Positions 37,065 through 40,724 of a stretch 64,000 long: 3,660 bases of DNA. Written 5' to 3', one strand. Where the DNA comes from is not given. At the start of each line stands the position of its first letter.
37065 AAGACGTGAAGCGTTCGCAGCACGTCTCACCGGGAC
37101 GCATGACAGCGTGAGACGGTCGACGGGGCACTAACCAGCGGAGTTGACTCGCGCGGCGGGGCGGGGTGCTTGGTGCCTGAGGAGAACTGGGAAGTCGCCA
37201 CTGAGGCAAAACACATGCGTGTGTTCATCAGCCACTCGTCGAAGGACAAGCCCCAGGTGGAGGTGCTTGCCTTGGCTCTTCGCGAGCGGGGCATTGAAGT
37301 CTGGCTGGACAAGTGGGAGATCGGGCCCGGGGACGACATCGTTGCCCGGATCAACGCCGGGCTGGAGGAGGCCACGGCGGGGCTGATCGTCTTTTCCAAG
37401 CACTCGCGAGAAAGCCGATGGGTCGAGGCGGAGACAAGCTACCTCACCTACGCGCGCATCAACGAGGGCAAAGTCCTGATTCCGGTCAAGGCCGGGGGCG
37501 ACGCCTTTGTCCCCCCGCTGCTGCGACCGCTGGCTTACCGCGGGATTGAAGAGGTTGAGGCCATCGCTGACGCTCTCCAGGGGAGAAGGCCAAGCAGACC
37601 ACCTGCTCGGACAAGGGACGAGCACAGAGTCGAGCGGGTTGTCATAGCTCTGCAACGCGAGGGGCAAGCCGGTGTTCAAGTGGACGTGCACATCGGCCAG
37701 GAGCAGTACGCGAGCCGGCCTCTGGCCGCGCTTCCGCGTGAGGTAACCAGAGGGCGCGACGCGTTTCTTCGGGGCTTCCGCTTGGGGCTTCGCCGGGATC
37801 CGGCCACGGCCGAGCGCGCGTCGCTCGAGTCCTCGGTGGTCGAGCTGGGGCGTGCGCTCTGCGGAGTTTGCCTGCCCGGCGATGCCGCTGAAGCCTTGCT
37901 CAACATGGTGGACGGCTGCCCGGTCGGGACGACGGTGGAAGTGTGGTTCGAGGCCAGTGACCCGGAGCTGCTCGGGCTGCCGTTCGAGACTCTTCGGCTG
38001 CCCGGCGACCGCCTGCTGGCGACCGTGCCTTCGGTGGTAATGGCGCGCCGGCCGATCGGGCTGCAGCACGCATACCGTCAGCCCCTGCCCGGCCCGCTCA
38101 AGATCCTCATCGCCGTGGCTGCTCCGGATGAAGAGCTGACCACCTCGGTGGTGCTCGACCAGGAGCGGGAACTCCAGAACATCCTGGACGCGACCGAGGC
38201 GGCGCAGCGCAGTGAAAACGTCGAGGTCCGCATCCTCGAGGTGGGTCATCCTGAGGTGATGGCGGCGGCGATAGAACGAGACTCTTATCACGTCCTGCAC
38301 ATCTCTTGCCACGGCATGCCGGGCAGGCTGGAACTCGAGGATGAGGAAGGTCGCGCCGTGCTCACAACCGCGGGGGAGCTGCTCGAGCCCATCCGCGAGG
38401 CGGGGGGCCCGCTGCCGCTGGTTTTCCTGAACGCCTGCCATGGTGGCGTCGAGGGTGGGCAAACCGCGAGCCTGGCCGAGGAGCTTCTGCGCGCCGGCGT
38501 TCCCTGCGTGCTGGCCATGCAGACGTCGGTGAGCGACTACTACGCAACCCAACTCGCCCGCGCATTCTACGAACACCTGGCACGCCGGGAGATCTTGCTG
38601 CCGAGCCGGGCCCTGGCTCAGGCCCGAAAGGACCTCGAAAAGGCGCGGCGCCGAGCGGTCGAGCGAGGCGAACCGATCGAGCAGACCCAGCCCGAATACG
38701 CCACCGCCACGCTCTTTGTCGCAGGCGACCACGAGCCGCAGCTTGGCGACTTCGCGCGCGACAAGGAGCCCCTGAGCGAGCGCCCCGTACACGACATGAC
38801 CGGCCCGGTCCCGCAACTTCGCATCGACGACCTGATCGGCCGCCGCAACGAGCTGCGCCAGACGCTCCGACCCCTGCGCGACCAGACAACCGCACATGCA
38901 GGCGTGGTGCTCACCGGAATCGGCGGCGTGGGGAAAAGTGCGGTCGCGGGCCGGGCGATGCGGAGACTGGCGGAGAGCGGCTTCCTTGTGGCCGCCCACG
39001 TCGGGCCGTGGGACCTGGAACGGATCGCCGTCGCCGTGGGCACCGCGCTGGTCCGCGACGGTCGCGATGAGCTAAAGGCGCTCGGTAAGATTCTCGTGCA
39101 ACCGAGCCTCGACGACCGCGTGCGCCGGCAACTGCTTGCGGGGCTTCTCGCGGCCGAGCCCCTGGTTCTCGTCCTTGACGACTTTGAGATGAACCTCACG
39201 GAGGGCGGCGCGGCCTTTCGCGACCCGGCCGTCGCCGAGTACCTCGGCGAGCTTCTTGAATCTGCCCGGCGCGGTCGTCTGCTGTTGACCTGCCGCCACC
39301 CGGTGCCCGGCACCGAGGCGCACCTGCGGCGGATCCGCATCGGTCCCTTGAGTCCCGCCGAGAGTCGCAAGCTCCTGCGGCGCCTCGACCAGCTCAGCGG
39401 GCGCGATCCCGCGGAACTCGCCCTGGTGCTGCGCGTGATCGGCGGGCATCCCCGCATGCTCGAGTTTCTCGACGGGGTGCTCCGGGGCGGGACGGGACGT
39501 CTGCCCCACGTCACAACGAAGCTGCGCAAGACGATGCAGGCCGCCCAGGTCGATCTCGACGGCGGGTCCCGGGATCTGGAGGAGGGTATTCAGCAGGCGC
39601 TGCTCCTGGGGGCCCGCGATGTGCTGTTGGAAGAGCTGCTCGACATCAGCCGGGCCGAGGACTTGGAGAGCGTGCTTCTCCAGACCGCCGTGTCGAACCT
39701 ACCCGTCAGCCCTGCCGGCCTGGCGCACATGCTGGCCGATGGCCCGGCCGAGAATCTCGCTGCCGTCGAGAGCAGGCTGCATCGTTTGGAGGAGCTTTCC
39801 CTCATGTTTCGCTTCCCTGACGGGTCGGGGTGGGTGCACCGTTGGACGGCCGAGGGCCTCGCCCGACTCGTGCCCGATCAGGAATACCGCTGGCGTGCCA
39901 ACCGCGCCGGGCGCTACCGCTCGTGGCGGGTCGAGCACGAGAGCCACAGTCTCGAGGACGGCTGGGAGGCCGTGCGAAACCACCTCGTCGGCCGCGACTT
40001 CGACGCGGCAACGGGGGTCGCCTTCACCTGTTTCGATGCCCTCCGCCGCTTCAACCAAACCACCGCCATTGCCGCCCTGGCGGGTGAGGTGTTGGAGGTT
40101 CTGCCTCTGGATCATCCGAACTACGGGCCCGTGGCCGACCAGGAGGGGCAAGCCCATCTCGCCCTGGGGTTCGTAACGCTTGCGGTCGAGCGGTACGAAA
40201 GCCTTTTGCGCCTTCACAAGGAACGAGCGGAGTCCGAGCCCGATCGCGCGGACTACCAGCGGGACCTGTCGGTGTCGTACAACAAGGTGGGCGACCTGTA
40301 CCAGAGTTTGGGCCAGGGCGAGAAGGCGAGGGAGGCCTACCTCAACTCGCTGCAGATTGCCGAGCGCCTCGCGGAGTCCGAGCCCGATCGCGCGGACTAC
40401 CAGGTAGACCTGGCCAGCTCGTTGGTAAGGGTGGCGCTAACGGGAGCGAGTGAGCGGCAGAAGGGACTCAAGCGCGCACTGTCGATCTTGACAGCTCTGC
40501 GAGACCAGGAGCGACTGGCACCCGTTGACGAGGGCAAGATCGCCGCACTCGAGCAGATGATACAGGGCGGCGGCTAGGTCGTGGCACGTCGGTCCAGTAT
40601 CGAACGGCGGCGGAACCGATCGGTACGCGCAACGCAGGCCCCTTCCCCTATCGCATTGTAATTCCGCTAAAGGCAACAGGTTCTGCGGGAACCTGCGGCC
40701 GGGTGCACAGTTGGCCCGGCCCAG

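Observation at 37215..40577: Stand-alone TIR + CHAT caspase-like protease + STAND NTPase + TPR fusion: candidate single-polypeptide immune system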

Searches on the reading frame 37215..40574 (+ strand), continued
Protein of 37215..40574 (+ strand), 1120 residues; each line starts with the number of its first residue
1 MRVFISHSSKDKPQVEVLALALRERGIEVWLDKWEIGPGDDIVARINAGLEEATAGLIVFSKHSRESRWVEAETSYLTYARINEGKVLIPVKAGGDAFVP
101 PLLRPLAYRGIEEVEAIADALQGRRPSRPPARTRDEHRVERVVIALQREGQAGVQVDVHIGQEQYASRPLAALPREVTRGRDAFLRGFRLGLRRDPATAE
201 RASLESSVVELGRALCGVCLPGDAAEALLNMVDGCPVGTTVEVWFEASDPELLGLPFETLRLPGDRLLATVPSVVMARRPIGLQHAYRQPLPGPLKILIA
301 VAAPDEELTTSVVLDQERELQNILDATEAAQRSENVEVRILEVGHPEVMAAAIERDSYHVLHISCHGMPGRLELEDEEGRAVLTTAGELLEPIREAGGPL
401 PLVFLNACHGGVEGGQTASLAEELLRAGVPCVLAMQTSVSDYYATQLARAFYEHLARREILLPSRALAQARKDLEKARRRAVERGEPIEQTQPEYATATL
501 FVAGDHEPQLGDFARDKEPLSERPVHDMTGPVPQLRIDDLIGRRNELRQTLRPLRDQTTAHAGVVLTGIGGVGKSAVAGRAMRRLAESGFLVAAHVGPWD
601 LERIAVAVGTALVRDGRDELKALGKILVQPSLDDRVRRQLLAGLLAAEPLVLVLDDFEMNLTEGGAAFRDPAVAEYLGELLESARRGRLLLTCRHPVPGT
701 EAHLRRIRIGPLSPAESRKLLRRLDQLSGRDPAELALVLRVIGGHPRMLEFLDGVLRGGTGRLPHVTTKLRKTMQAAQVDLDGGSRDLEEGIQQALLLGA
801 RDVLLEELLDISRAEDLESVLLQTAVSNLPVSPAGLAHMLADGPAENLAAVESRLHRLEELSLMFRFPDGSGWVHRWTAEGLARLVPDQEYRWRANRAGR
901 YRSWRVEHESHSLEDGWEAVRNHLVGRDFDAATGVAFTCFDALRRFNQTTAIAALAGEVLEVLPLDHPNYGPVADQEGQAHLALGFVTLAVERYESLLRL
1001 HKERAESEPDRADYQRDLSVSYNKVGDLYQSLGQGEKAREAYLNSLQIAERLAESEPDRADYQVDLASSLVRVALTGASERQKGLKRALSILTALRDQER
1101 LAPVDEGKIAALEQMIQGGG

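Call 39: search_protein_families(library=pfam, proteins=[P0013, P0024, P0033, P0044, P0047, P0091], max_evalue=0.0001)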
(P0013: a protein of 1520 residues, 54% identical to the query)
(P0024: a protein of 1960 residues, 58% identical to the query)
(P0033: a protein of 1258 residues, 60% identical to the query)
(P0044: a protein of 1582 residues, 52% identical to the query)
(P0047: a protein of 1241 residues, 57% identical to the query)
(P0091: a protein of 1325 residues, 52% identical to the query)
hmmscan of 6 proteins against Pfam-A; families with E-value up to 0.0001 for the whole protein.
P0013 (1520 aa): 15 families
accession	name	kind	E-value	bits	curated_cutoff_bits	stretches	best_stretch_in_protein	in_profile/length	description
PF13424.12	TPR_12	-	2e-53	178.9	30.1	10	1179-1258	3-76/77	Tetratricopeptide repeat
PF13181.12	TPR_8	-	8.6e-43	141.3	25.7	0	1373-1402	3-32/34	Tetratricopeptide repeat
PF13374.12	TPR_10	-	1.1e-34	117.9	27.5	0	1373-1404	4-35/42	Tetratricopeptide repeat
PF00515.34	TPR_1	-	7.9e-34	114.5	27.8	0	1373-1402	3-32/34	Tetratricopeptide repeat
PF07719.23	TPR_2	-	8.9e-34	113.3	27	0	1230-1258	4-32/34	Tetratricopeptide repeat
PF12770.12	CHAT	-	1.3e-23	84.3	24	1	107-353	21-272/289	CHAT domain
PF13414.12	TPR_11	-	1.8e-19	69.6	26.8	0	1090-1117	1-28/42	TPR repeat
PF13371.12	TPR_9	-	5.4e-18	65.2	35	0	959-1000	8-49/73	Tetratricopeptide repeat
PF24885.1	TPR_NPHP3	-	1.4e-15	57.8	100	0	1295-1403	75-173/239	Nephrocystin-3 TPR domain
PF09976.15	TPR_21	-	2.9e-15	57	25.5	0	1087-1113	150-176/193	Tetratricopeptide repeat-like domain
PF13176.12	TPR_7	-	1.8e-11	43.6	27.9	0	894-926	2-34/36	Tetratricopeptide repeat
PF13191.12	AAA_16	-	1.3e-10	42.5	32.6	1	412-529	2-143/167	AAA ATPase domain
PF20421.4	DHR-2_Lobe_C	-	6.9e-08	32.8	26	0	1299-1329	68-96/103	DHR-2, Lobe C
PF12895.13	ANAPC3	-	4.3e-07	30.6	27.2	0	1392-1453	3-63/82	Anaphase-promoting complex, cyclosome, subunit 3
PF18182.6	mCpol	-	2e-06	28.6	26.4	0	1213-1261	61-107/114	minimal CRISPR polymerase domain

P0024 (1960 aa): 12 families
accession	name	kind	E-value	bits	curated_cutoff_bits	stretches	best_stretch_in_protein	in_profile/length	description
PF13374.12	TPR_10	-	7.2e-67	220.1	27.5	4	15-55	2-42/42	Tetratricopeptide repeat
PF13424.12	TPR_12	-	4.3e-65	216.3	30.1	3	16-88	4-76/77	Tetratricopeptide repeat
PF13181.12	TPR_8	-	3.6e-29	98.8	25.7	1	59-86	3-30/34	Tetratricopeptide repeat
PF24885.1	TPR_NPHP3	-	3.8e-26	92.4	100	2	112-177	115-180/239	Nephrocystin-3 TPR domain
PF12770.12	CHAT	-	4.1e-22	79.4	24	1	598-834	26-271/289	CHAT domain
PF07719.23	TPR_2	-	5.7e-22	76.4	27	1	59-86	3-30/34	Tetratricopeptide repeat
PF00515.34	TPR_1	-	7e-18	64.1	27.8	1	59-86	3-30/34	Tetratricopeptide repeat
PF17874.7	TPR_MalT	-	7.9e-13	48.8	45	1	27-125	92-190/336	MalT-like TPR region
PF13191.12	AAA_16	-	8.3e-10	39.8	32.6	1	894-1044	2-165/167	AAA ATPase domain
PF13431.12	TPR_17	-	5.3e-06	26.7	24.4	0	51-77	7-33/34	Tetratricopeptide repeat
PF13176.12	TPR_7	-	2.1e-05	24.7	27.9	0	59-88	1-30/36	Tetratricopeptide repeat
PF14559.12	TPR_19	-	5.9e-05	23.8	25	0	186-259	4-68/68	Tetratricopeptide repeat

P0033 (1258 aa): 11 families
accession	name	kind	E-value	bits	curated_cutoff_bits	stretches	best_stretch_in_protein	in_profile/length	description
PF13374.12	TPR_10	-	1.9e-30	104.4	27.5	1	868-899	4-35/42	Tetratricopeptide repeat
PF13181.12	TPR_8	-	1.4e-25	87.6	25.7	0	1108-1136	3-31/34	Tetratricopeptide repeat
PF13424.12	TPR_12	-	5.6e-25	87.8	30.1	5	1109-1185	6-76/77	Tetratricopeptide repeat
PF12770.12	CHAT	-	1e-23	84.7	24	1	90-325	26-268/289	CHAT domain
PF07719.23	TPR_2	-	1.2e-16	59.8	27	0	869-897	4-32/34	Tetratricopeptide repeat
PF00515.34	TPR_1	-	1.5e-16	59.8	27.8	0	868-896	3-31/34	Tetratricopeptide repeat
PF24885.1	TPR_NPHP3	-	1.1e-08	35.2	100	0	1057-1138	98-173/239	Nephrocystin-3 TPR domain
PF13191.12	AAA_16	-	3.5e-08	34.6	32.6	1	386-505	2-143/167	AAA ATPase domain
PF13371.12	TPR_9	-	5.5e-08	33.1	35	0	884-923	6-45/73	Tetratricopeptide repeat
PF13176.12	TPR_7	-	1.1e-07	31.8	27.9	0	870-900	3-33/36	Tetratricopeptide repeat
PF13414.12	TPR_11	-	8.9e-06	25.8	26.8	0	873-900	1-28/42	TPR repeat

P0044 (1582 aa): 15 families
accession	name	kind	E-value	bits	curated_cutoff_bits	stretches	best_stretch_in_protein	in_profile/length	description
PF13424.12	TPR_12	-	1.3e-42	144.3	30.1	5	1001-1079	3-75/77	Tetratricopeptide repeat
PF00515.34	TPR_1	-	5.9e-30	102.3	27.8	0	1246-1271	6-31/34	Tetratricopeptide repeat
PF13181.12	TPR_8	-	5.1e-29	98.4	25.7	0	1243-1272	3-32/34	Tetratricopeptide repeat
PF13374.12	TPR_10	-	6.3e-28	96.4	27.5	0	1243-1274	4-35/42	Tetratricopeptide repeat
PF07719.23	TPR_2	-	1.4e-25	87.7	27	0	1052-1078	4-30/34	Tetratricopeptide repeat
PF12770.12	CHAT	-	2.9e-22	79.9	24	1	176-415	25-269/289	CHAT domain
PF13371.12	TPR_9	-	5.4e-15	55.6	35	0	1067-1110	6-49/73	Tetratricopeptide repeat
PF24885.1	TPR_NPHP3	-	3e-13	50.2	100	0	1292-1372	102-176/239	Nephrocystin-3 TPR domain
PF13428.12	TPR_14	-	1.2e-10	41.4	23.5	0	1492-1529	5-42/44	Tetratricopeptide repeat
PF13191.12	AAA_16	-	3.2e-09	37.9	32.6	1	478-627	2-165/167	AAA ATPase domain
PF13176.12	TPR_7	-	9.4e-08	32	27.9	0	1341-1372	3-34/36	Tetratricopeptide repeat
PF01364.23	Peptidase_C25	-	1.9e-06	27.8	23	1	283-410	217-343/374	Peptidase family C25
PF13174.12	TPR_6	-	2.6e-06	28.1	26.3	0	960-983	7-30/33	Tetratricopeptide repeat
PF14559.12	TPR_19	-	5.6e-06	27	25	0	1067-1110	2-45/68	Tetratricopeptide repeat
PF13414.12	TPR_11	-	6.8e-05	22.9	26.8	0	1056-1078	1-23/42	TPR repeat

P0047 (1241 aa): 8 families
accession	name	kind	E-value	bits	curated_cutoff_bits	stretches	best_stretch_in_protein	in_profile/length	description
PF13181.12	TPR_8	-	8e-22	75.9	25.7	0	961-990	3-32/34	Tetratricopeptide repeat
PF12770.12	CHAT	-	1.3e-20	74.4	24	1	139-375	26-271/289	CHAT domain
PF13374.12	TPR_10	-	7.4e-20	70.7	27.5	0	1103-1136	2-35/42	Tetratricopeptide repeat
PF13424.12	TPR_12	-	1e-19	70.9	30.1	3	1101-1183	1-77/77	Tetratricopeptide repeat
PF00515.34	TPR_1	-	7.2e-13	48.2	27.8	0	961-989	3-31/34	Tetratricopeptide repeat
PF24885.1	TPR_NPHP3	-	1.2e-10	41.6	100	0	1097-1136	93-132/239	Nephrocystin-3 TPR domain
PF07719.23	TPR_2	-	3.9e-10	39.5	27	0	962-990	4-32/34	Tetratricopeptide repeat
PF13191.12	AAA_16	-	3.4e-09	37.9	32.6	1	435-575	2-155/167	AAA ATPase domain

P0091 (1325 aa): 6 families
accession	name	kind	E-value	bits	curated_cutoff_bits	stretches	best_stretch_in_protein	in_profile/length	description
PF12770.12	CHAT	-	6.2e-26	91.9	24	1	218-487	2-271/289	CHAT domain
PF13191.12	AAA_16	-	3.6e-11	44.3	32.6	1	547-695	2-164/167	AAA ATPase domain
PF13181.12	TPR_8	-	9e-10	38.4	25.7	0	1028-1056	3-31/34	Tetratricopeptide repeat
PF13424.12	TPR_12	-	2.5e-08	34.4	30.1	0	1171-1233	4-67/77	Tetratricopeptide repeat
PF00515.34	TPR_1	-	3.1e-08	33.5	27.8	0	1028-1050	3-25/34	Tetratricopeptide repeat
PF07719.23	TPR_2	-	3.6e-07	30.2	27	0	1028-1050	3-25/34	Tetratricopeptide repeat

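Call 43: search_protein_families(library=pfam, alignment_id=A2, max_evalue=0.00001)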
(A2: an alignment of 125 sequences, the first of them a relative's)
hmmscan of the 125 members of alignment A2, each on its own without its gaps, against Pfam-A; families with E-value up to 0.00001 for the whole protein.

A. member 1, L001:9006-9575:- (190 aa): 3 families
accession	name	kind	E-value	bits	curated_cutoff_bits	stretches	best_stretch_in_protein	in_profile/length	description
PF04542.20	Sigma70_r2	-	2.4e-19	69.3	24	1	29-95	1-69/71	Sigma-70 region 2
PF08281.18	Sigma70_r4_2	-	1.4e-18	66.7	25.7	1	129-179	4-54/54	Sigma-70, region 4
PF04545.22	Sigma70_r4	-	1.6e-09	37.6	24.1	1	132-180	1-49/50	Sigma-70, region 4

B. families by the number of members that match (of 125 scanned): 144 families (the first 25 are shown)
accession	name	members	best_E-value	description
PF07719.23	TPR_2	4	1e-26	Tetratricopeptide repeat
PF13424.12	TPR_12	3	1.6e-42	Tetratricopeptide repeat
PF00515.34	TPR_1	3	5e-32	Tetratricopeptide repeat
PF13181.12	TPR_8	3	2.6e-26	Tetratricopeptide repeat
PF04542.20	Sigma70_r2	3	2.4e-19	Sigma-70 region 2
PF01116.26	F_bP_aldolase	2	8.2e-77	Fructose-bisphosphate aldolase class-II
PF13374.12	TPR_10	2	5.3e-35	Tetratricopeptide repeat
PF13432.12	TPR_16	2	8e-29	Tetratricopeptide repeat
PF13176.12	TPR_7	2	2.3e-26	Tetratricopeptide repeat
PF12770.12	CHAT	2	5.4e-22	CHAT domain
PF04041.19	Glyco_hydro_130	2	1e-21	beta-1,4-mannooligosaccharide phosphorylase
PF08281.18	Sigma70_r4_2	2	1.4e-18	Sigma-70, region 4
PF13676.11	TIR_2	2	5.9e-18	TIR domain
PF04545.22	Sigma70_r4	2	1.2e-15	Sigma-70, region 4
PF12895.13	ANAPC3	2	1.3e-15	Anaphase-promoting complex, cyclosome, subunit 3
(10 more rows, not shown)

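Call 44: search_protein_families(library=padloc, alignment_id=A2, max_evalue=1e-10)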
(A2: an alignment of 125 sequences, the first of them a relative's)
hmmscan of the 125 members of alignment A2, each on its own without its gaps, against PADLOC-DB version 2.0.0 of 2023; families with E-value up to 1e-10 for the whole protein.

A. member 1, L001:9006-9575:- (190 aa): 0 families

B. families by the number of members that match (of 125 scanned): 43 families (the first 25 are shown)
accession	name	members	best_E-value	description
PDLC02990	DarG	1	1e-56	-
PDLC00734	PycC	1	1.1e-29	Pycsar cyclase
PDLC04686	PDC-M50A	1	1.1e-29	-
PDLC01169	TPR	1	1.1e-29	TPR repeats containing protein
PDLC01136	RT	1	1.6e-29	RT (reverse transcriptase)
PDLC04685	PDC-M50A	1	6.3e-29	-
PDLC04135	mad3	1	1.1e-28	mads_3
PDLC03754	RT_UG17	1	3.6e-22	DRT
PDLC03779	RT_UG4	1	1e-21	DRT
PDLC02063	Cas1_IIIb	1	1.5e-21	-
PDLC03759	RT_UG21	1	2.1e-20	DRT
PDLC01607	RT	1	2.8e-19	"CAS-I,CAS-II,CAS-III,CAS-IV,CAS-V,CAS-VI; acquisition_associated"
PDLC03957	bSEFIR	1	1.8e-18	-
PDLC03760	RT_UG22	1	2.9e-17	DRT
PDLC03764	RT_UG26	1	8.9e-16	DRT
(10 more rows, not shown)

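Call 49: search_protein_representatives(protein=window:37215-40574:+)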
Query: 1120 residues. Proteins with E-value up to 0.001 (for the whole library): 31448; up to 1e-10: 7119; up to 1e-30: 977. The best 150 are listed.
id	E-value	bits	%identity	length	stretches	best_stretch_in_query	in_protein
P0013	0.0e+00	1697.4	62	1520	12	137-1063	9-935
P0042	0.0e+00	1441.6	61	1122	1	1-1118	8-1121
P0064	0.0e+00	1325.3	56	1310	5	2-1063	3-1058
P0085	0.0e+00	1219.3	50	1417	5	1-1073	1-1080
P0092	0.0e+00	1182.6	53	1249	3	1-1078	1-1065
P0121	0.0e+00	1063.4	52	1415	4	6-1063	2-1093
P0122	0.0e+00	1028.1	54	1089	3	1-615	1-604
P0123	0.0e+00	1024.3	48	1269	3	1-1069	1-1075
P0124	0.0e+00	1018.2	48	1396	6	1-1063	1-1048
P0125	0.0e+00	1017.7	51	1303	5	1-1063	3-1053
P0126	0.0e+00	1017.2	48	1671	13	3-1063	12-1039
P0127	9.6e-297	1003.9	49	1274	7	141-1064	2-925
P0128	2.3e-296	1002.6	49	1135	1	2-1117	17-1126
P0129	3.5e-293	992.1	54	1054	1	2-1023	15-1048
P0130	9.1e-290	980.8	57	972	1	1-926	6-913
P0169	2.2e-165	569.0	39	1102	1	2-1117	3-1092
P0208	1.3e-132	460.5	55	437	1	691-1117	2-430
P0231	4.7e-121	422.2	37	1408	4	5-1063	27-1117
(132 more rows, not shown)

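Call 52: find_related_loci(query=A1, collection=viral_contigs, flank=5000)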
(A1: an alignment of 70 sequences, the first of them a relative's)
Query A1 (1120 aa) in viral_contigs; peptide patterns used: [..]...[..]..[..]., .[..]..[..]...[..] (x = any residue, [..] = any of these).
25 stretches matched a pattern; 1 encode a relative of the query (tblastn E <= 1e-3); 1 distinct loci.
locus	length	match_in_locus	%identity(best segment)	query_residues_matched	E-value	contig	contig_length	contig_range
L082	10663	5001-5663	33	251-477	5e-9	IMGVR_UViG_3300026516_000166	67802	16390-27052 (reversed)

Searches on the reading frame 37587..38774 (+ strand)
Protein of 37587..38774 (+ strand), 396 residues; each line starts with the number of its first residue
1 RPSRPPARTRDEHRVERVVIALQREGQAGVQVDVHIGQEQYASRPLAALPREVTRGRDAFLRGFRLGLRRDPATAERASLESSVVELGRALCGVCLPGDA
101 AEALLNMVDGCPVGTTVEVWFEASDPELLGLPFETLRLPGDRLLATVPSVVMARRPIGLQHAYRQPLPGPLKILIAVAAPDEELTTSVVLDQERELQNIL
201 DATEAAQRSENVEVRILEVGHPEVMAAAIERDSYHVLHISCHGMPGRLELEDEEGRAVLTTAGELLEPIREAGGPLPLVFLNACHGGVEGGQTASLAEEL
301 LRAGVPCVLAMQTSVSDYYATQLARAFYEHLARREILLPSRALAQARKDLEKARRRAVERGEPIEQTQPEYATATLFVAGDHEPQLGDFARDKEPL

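Call 74: predict_structure(alignment_id=A3)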
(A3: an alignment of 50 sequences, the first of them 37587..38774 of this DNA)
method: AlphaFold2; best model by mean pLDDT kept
length: 396 residues; sequences in the alignment: 50
mean_pLDDT: 90.4   pTM: 0.90
mean pLDDT of the five models: 90.4, 89.0, 88.5, 88.0, 87.7
residues with pLDDT >= 90: 288; 70-90: 79; 50-70: 24; < 50: 5
segments of 3 or more residues with pLDDT < 50: none
pLDDT, mean of each block of 10 residues (from residue 1): 54 87 97 97 98 94 68 83 96 98 97 96 95 97 97 96 91 93 87 85 89 94 95 95 88 94 93 90 65 80 95 88 93 91 97 96 92 93 90 90
secondary structure, 60 per line:
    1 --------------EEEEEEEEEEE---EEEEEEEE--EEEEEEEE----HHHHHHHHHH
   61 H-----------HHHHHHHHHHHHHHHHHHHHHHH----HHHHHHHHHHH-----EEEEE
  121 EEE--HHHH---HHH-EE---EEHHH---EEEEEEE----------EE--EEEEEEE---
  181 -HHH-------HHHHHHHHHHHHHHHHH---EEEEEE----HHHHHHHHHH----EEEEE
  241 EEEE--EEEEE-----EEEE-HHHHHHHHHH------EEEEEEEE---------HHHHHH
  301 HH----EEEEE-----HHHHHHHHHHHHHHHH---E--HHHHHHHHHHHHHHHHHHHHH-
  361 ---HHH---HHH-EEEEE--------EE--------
elements in order: E15-25 E29-36 E39-46 H51-61 H73-95 H100-110 E116-123 H126-129 E150-156 E171-177 H192-208 E212-217 H222-231 E236-244 E247-251 E257-260 H262-271 E278-285 H295-302 E307-311 H317-332 H339-359 E374-378

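Call 76: fold_search(model_id=the predicted structure, library=pdb)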
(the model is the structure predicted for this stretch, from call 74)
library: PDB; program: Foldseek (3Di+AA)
matches with E <= 10: 1255; with E <= 0.001: 40
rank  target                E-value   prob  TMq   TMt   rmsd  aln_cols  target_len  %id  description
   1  8tl0_B                2.3e-12  1.00  0.40  0.34  14.7       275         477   22  Structure of activated SAVED-CHAT filament (released 2024-03-06)
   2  8tl0_D                3.2e-12  1.00  0.40  0.34  14.6       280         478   22  Structure of activated SAVED-CHAT filament (released 2024-03-06)
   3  8tl0_C                3.4e-12  1.00  0.43  0.36  20.0       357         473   20  Structure of activated SAVED-CHAT filament (released 2024-03-06)
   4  8tl0_A                4.6e-12  1.00  0.40  0.34  15.1       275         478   22  Structure of activated SAVED-CHAT filament (released 2024-03-06)
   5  8tl0_I                1.6e-10  1.00  0.42  0.35  13.8       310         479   21  Structure of activated SAVED-CHAT filament (released 2024-03-06)
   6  8eey_B                2.2e-10  1.00  0.53  0.31   6.3       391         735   14  Cas7-11 in complex with DR-mismatched target RNA, Csx29 and Csx30 (released 2022-11-16)
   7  7nj1_A                7.6e-10  1.00  0.53  0.17   7.6       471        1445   12  CryoEM structure of the human Separase-Securin complex (released 2021-08-04)
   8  7zoq_A                1.0e-09  1.00  0.57  0.31   6.5       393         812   13  Cryo-EM structure of a CRISPR effector in complex with a caspase regulator (released 2022-11-30)
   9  8eex_B                1.2e-09  1.00  0.56  0.33   5.4       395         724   13  Cas7-11 in complex with Csx29 (released 2022-11-16)
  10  5fc3_B                4.7e-09  1.00  0.52  0.45   7.6       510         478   14  Structural basis of cohesin cleavage by separase (released 2016-03-30)
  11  5fby_A                6.3e-09  1.00  0.52  0.43   7.5       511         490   14  Crystal structure of ctSPD (released 2016-03-30)
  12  9hm7                  6.6e-09  1.00  0.42  0.15  13.3       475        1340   14  Cryo-EM structure of apo human separase with the mutation C2029S (released 2025-09-03)
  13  5fc2_B                1.3e-08  1.00  0.54  0.45   7.7       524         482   13  Structure of a separase in complex with a pAMK peptide containing a phospho-serine (released 2016-03-30)
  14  8rot_A                1.6e-08  1.00  0.46  0.22   8.0       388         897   15  Cryo-EM structure of the transmembrane anti-sigma factor DdvA (released 2024-11-06)
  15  9hn0_B                1.6e-08  1.00  0.52  0.15   7.9       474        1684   14  Cryo-EM structure of human separase bound to SCC1 (310-550 aa) (released 2025-09-03)
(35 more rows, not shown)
